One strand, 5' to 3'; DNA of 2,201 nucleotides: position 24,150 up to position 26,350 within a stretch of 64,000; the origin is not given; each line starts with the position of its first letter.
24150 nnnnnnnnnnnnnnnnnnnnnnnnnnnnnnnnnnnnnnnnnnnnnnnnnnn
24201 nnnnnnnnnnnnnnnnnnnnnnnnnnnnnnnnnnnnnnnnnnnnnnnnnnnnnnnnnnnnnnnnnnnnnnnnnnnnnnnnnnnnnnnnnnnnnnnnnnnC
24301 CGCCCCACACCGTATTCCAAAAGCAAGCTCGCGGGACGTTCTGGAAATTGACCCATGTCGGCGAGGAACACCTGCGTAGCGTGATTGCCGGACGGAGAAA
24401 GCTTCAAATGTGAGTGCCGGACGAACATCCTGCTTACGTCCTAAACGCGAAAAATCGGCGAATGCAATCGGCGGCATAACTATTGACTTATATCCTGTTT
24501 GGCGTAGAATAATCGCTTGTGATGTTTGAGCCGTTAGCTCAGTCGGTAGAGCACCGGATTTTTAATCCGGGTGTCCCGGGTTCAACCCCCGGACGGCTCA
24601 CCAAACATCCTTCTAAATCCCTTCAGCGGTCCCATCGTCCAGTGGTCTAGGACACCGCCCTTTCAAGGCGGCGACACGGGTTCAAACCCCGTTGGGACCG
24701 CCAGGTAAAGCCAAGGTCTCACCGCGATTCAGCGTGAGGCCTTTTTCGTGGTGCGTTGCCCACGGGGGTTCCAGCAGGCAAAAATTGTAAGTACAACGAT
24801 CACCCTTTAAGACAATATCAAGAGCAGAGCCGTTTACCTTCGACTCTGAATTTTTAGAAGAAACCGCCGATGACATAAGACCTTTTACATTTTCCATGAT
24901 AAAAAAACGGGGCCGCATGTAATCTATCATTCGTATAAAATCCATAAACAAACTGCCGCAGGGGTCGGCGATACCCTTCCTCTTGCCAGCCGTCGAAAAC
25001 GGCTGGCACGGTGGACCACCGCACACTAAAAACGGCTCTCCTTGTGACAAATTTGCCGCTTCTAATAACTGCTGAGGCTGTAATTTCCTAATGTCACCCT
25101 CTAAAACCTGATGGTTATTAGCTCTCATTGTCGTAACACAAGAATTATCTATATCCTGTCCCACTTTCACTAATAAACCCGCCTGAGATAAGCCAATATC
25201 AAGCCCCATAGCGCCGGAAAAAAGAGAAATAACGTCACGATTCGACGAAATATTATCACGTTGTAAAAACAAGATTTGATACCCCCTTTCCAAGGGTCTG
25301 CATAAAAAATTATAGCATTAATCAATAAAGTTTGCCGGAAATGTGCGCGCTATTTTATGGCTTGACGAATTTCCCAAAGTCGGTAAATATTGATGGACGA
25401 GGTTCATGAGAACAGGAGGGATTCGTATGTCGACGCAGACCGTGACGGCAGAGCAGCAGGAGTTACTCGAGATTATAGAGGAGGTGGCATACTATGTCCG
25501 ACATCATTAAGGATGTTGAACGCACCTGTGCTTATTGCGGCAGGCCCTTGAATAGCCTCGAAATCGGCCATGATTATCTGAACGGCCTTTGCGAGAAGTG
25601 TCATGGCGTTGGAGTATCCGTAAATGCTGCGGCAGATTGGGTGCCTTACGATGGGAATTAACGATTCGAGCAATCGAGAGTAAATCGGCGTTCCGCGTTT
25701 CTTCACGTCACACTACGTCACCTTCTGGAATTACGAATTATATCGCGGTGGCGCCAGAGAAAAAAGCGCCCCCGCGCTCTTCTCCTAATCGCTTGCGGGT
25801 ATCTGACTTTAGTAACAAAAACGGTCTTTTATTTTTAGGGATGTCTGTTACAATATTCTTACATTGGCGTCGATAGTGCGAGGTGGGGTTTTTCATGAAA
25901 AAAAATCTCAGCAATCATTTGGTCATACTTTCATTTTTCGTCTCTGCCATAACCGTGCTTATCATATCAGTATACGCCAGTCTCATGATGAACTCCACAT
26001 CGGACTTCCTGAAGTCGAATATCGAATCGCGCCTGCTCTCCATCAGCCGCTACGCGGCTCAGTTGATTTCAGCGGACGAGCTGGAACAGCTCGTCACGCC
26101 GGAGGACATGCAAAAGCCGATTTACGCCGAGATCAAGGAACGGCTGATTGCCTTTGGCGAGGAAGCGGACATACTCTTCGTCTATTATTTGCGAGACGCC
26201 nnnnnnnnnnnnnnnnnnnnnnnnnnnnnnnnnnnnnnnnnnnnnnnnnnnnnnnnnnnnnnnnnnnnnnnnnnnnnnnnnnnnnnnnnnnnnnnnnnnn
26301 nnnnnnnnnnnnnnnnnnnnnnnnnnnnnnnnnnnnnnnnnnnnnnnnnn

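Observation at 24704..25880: Low-GC islet beside tRNA-Glu holding a decayed C5-cytosine methyltransferase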

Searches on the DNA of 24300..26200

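Call 56: search_rna_families(source=window, start=24300, end=26200, threshold=evalue, max_evalue=1)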
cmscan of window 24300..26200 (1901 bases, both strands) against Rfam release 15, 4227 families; matches with E-value up to 1: 5.
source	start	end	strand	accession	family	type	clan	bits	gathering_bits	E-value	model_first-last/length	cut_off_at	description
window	24528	24600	+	RF00005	tRNA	Gene; tRNA;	CL00001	71.9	29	2.9e-15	1-71/71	no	tRNA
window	24628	24700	+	RF00005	tRNA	Gene; tRNA;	CL00001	67.5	29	4.4e-14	1-71/71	no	tRNA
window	24528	24601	-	RF04354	Plastid-ycf2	Cis-reg;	-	28.5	65.7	0.0027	1-75/75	no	Plastid-ycf2 5UTR RNA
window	24628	24701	-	RF04354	Plastid-ycf2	Cis-reg;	-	25.4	65.7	0.02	1-75/75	no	Plastid-ycf2 5UTR RNA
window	24634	24700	+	RF00233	Tymo_tRNA-like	Cis-reg;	-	19.4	40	0.36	1-84/84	no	Tymovirus/Pomovirus/Furovirus tRNA-like 3' UTR element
